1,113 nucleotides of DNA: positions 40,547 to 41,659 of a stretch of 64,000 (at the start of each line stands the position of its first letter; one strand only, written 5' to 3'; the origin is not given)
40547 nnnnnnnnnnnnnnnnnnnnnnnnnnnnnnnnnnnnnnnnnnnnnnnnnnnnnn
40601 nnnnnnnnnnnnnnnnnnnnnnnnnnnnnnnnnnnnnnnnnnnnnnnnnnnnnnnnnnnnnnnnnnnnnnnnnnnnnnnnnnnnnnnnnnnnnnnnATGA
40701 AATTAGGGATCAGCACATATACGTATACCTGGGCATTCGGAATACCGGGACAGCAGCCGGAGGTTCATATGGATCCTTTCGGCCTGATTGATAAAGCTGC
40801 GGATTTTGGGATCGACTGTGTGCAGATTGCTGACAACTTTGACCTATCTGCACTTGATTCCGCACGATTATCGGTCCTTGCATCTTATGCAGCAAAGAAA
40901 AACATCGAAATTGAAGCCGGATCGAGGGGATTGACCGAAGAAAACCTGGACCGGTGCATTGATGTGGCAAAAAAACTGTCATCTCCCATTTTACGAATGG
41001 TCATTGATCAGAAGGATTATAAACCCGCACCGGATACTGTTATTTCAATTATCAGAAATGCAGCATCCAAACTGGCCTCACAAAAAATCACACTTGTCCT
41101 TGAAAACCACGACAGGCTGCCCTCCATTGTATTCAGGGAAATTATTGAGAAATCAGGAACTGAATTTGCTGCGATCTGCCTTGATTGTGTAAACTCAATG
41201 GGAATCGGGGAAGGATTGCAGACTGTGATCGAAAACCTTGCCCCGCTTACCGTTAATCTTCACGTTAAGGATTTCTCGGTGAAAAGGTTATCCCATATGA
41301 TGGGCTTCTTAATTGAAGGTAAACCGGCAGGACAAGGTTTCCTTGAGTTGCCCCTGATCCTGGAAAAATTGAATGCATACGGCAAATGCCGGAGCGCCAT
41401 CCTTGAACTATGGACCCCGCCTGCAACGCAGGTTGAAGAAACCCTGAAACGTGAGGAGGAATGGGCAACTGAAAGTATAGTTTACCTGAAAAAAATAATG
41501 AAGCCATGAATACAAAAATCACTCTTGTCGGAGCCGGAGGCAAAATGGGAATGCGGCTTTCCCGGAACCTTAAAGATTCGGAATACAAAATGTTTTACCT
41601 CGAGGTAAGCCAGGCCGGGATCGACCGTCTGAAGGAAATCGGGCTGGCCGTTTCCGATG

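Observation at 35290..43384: Candidate D-apiose release, uptake and oxidation locus built around a GH140-like enzyme, outside any SusC/SusD PUL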

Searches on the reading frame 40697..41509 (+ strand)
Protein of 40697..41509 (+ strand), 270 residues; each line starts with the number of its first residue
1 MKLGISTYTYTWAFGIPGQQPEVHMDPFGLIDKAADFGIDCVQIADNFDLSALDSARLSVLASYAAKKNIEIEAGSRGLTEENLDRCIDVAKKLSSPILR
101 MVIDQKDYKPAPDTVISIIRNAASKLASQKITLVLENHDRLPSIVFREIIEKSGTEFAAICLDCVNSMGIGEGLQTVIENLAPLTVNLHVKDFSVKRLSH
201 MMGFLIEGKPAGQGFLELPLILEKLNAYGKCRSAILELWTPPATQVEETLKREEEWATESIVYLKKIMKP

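Call 3: search_protein_families(library=pfam, proteins=[window:40697-41509:+], max_evalue=0.01)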
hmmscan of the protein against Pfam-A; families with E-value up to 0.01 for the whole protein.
window:40697-41509:+ (270 aa): 1 family
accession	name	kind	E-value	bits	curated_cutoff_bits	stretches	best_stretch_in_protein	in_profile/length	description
PF01261.30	AP_endonuc_2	-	3.8e-14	53.4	31.1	1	31-257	1-239/249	Xylose isomerase-like TIM barrel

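Call 4: search_protein_families(library=ncbifam, proteins=[window:40697-41509:+], max_evalue=0.01)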
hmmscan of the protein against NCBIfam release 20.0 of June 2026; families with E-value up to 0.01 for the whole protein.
window:40697-41509:+ (270 aa): 0 families

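Call 21: find_homologous_proteins(query=window:40697-41509:+, max_evalue=0.00001)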
Query window:40697-41509:+ (270 aa): 2516 proteins with E <= 0.00001 among 3131 candidates; the best 120 are listed.
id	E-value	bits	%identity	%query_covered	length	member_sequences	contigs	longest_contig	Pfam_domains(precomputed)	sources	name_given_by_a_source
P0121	2.2e-174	596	100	100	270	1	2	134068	PF01261.31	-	-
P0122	5.0e-118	411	67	99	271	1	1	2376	PF01261.31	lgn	-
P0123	8.1e-111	388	63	100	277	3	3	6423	PF01261.31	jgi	-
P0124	7.0e-109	381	64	99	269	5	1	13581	PF01261.31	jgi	jgi:sugar phosphate isomerase/epimerase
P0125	1.2e-108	381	64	99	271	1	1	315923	PF01261.31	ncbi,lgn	-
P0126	1.1e-106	374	61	99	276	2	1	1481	PF01261.31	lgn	-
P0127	1.1e-106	374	61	99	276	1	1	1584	PF01261.31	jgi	-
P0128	1.5e-106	374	61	99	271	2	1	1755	PF01261.31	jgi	-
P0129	5.1e-106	372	62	99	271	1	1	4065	PF01261.31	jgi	jgi:3-oxoisoapionate decarboxylase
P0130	5.3e-106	372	64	99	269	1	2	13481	PF01261.31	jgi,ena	-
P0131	6.4e-106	372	62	100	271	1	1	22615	PF01261.31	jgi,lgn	jgi:sugar phosphate isomerase/epimerase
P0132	1.2e-105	371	61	99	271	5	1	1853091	PF01261.31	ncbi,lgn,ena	-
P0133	1.5e-105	370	60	100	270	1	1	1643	PF01261.31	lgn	-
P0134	3.1e-105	369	61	100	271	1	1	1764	PF01261.31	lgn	-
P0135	1.1e-104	368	61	99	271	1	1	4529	PF01261.31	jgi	jgi:3-oxoisoapionate decarboxylase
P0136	1.5e-104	367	59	99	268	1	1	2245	PF01261.31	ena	-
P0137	1.5e-104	367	60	99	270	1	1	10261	PF01261.31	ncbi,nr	ncbi:MAG TPA: TIM barrel protein [Bacteroidales bacterium]|nr:TIM barrel protein [Bacteroidales bact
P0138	2.0e-104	367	62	99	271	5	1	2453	PF01261.31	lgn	-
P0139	5.3e-104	365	62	99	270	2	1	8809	PF01261.31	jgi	jgi:sugar phosphate isomerase/epimerase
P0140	7.4e-104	365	61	99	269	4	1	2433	PF01261.31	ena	-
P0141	8.4e-104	365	61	100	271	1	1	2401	PF01261.31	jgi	jgi:sugar phosphate isomerase/epimerase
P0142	1.7e-103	364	61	99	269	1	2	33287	PF01261.31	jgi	jgi:3-oxoisoapionate decarboxylase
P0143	3.2e-103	363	60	100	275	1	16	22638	PF01261.31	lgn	-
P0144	4.4e-103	362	62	99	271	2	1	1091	PF01261.31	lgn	-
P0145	1.2e-102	361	61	100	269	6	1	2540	PF01261.31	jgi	-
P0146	1.2e-102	361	61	99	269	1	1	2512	PF01261.31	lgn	-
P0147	1.3e-102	361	61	99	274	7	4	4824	PF01261.31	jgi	jgi:sugar phosphate isomerase/epimerase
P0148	5.3e-102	359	61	99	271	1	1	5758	PF01261.31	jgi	jgi:sugar phosphate isomerase/epimerase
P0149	9.4e-102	358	62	99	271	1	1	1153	PF01261.31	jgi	jgi:sugar phosphate isomerase/epimerase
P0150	1.2e-101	358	60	100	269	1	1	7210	PF01261.31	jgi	jgi:3-oxoisoapionate decarboxylase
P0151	7.0e-101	355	60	99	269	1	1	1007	PF01261.31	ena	-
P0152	1.5e-100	354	60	100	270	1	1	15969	PF01261.31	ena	-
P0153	2.2e-100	354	60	99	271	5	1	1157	PF01261.31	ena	-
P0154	2.5e-100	353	59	100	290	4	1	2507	PF01261.31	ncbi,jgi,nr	ncbi:MAG: sugar phosphate isomerase/epimerase [Bacteroidetes bacterium]|nr:MAG: sugar phosphate isom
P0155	4.0e-100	353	59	99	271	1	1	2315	PF01261.31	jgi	-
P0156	8.9e-100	352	60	100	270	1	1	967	PF01261.31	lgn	-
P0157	1.2e-99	351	61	99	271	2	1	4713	PF01261.31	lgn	-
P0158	5.7e-99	349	59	99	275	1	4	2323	PF01261.31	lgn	-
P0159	8.3e-99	348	60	99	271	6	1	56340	PF01261.31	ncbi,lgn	-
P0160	3.2e-98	346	58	100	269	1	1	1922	PF01261.31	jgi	jgi:sugar phosphate isomerase/epimerase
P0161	5.4e-98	346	55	100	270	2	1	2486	PF01261.31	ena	-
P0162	7.1e-98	345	58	99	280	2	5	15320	PF01261.31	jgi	-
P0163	3.9e-97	343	57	100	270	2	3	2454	PF01261.31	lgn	-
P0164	1.6e-96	341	58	98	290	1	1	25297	PF01261.31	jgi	jgi:sugar phosphate isomerase/epimerase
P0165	3.8e-96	340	57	100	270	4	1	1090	PF01261.31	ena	-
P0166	7.8e-96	339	58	100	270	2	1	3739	PF01261.31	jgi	-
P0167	7.8e-96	339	58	98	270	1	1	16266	PF01261.31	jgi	jgi:3-oxoisoapionate decarboxylase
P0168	1.0e-95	338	58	100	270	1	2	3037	PF01261.31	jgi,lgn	jgi:3-oxoisoapionate decarboxylase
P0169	1.3e-95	338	57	100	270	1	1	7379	PF01261.31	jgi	jgi:sugar phosphate isomerase/epimerase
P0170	1.4e-95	338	57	100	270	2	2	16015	PF01261.31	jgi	jgi:sugar phosphate isomerase/epimerase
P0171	1.4e-95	338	57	100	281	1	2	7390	PF01261.31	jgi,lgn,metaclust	metaclust:\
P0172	1.4e-95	338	58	99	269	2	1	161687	PF01261.31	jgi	-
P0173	4.7e-95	336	57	100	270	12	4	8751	PF01261.31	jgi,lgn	jgi:sugar phosphate isomerase/epimerase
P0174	6.9e-95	336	56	100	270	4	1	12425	PF01261.31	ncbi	-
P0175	9.5e-95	335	57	100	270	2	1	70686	PF01261.31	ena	-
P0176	1.0e-94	335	57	100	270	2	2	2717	PF01261.31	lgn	-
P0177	1.2e-94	335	57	100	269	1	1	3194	PF01261.31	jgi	jgi:sugar phosphate isomerase/epimerase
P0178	1.4e-94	334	57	100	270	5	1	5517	PF01261.31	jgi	jgi:3-oxoisoapionate decarboxylase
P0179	1.7e-94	334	57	100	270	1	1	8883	PF01261.31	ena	-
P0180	2.9e-94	333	56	100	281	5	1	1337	PF01261.31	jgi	jgi:sugar phosphate isomerase/epimerase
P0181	4.1e-94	333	57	100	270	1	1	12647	PF01261.31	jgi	jgi:3-oxoisoapionate decarboxylase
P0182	4.2e-94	333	56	99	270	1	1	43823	PF01261.31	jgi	jgi:3-oxoisoapionate decarboxylase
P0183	4.4e-94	333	61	91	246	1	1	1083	PF01261.31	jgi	jgi:sugar phosphate isomerase/epimerase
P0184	5.6e-94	333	55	100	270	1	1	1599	PF01261.31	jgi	-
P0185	9.2e-94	332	55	100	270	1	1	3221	PF01261.31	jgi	jgi:3-oxoisoapionate decarboxylase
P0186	2.6e-93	330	56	100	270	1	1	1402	PF01261.31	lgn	-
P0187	2.0e-92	327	55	100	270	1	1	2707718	PF01261.31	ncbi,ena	-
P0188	3.6e-92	327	55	100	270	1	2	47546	PF01261.31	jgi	jgi:3-oxoisoapionate decarboxylase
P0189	3.7e-92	327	55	100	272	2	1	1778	PF01261.31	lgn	-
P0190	8.3e-92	325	54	100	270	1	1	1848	PF01261.31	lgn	-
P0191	5.3e-91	323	55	100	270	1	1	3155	PF01261.31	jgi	jgi:3-oxoisoapionate decarboxylase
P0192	6.2e-91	323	55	100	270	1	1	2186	PF01261.31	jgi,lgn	jgi:sugar phosphate isomerase/epimerase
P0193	8.4e-91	322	55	100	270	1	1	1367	PF01261.31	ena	-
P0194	9.5e-91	322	53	100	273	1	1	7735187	PF01261.31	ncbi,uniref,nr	ncbi:sugar phosphate isomerase/epimerase [Catalinimonas alkaloidigena]|uniref:sugar phosphate isomer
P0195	9.6e-91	322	54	99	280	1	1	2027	PF01261.31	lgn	-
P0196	1.4e-90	321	54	99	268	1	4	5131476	PF01261.31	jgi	jgi:3-oxoisoapionate decarboxylase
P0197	2.4e-90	321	56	99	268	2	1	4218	PF01261.31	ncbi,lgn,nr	ncbi:MAG: hypothetical protein EA359_00645 [Balneolaceae bacterium]|nr:MAG: hypothetical protein EA3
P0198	4.5e-90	320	60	89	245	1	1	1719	PF01261.31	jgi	-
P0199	2.0e-89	318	54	99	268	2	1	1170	PF01261.31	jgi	jgi:3-oxoisoapionate decarboxylase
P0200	2.0e-89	318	54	99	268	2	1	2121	PF01261.31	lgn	-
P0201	3.8e-89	317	54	99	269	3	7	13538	PF01261.31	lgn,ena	-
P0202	7.1e-89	316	54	100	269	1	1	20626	PF01261.31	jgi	jgi:3-oxoisoapionate decarboxylase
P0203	1.2e-88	315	54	100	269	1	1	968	PF01261.31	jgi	-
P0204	1.6e-88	315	53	100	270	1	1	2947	PF01261.31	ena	-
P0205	8.7e-88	312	54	100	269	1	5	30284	PF01261.31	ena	-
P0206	1.1e-87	312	53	99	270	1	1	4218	PF01261.31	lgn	-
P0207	1.9e-87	311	53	99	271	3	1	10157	PF01261.31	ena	-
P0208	3.2e-87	310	53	99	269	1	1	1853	PF01261.31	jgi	-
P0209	3.5e-87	310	50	100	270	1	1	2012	PF01261.31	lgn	-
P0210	4.8e-87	310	54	100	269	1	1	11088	PF01261.31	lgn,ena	-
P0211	6.5e-87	309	52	99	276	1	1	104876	PF01261.31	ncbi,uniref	ncbi:TIM barrel protein [Catalinimonas sp. 4WD22]|uniref:sugar phosphate isomerase/epimerase family 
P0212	7.5e-87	309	52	100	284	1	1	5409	PF01261.31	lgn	-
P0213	8.3e-87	309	54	98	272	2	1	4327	PF01261.31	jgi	jgi:sugar phosphate isomerase/epimerase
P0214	8.4e-87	309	51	99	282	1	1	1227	PF01261.31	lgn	-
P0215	9.2e-87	309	53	99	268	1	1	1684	PF01261.31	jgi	jgi:sugar phosphate isomerase/epimerase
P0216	9.3e-87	309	52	100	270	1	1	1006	PF01261.31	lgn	-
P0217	9.3e-87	309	53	99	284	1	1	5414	PF01261.31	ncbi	-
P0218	1.1e-86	309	49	99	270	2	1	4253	PF01261.31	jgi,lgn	-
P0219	1.3e-86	308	51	99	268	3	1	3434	PF01261.31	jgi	jgi:sugar phosphate isomerase/epimerase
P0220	1.3e-86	308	53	99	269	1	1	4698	PF01261.31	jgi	jgi:3-oxoisoapionate decarboxylase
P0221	1.3e-86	308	50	99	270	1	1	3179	PF01261.31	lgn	-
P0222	2.2e-86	308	53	99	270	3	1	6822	PF01261.31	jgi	-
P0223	2.6e-86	307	53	100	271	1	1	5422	PF01261.31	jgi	jgi:3-oxoisoapionate decarboxylase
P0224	2.6e-86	307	53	99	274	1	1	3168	PF01261.31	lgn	-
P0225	3.2e-86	307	52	100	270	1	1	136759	PF01261.31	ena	-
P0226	3.4e-86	307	52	100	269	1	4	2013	PF01261.31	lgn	-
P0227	3.5e-86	307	53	99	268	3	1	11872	PF01261.31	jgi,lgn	jgi:sugar phosphate isomerase/epimerase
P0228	3.8e-86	307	52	99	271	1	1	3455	PF01261.31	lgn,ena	-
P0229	4.1e-86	307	53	99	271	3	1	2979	PF01261.31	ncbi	-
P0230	4.3e-86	307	52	100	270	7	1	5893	PF01261.31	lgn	-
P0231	5.2e-86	306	51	100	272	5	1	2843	PF01261.31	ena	-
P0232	6.0e-86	306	54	100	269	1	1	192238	PF01261.31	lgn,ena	-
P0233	7.4e-86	306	52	99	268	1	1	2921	PF01261.31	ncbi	-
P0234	7.4e-86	306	51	99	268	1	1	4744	PF01261.31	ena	-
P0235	7.7e-86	306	52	100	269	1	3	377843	PF01261.31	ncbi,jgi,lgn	-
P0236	8.7e-86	306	51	99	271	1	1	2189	PF01261.31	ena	-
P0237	9.2e-86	306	53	100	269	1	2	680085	PF01261.31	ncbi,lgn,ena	-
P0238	9.7e-86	306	53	100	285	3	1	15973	PF01261.31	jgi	-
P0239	9.8e-86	306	51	100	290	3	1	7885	PF01261.31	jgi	jgi:sugar phosphate isomerase/epimerase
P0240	1.1e-85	305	52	100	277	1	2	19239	PF01261.31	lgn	-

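Call 70: search_solved_structures(query=window:40697-41509:+, max_evalue=0.01)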
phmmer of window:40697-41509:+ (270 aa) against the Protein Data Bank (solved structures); distinct sequences matched with E-value up to 0.01: 1.
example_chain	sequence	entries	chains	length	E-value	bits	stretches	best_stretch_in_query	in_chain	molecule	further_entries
8z1i_A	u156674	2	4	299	0.0044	19.8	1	84-196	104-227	Art22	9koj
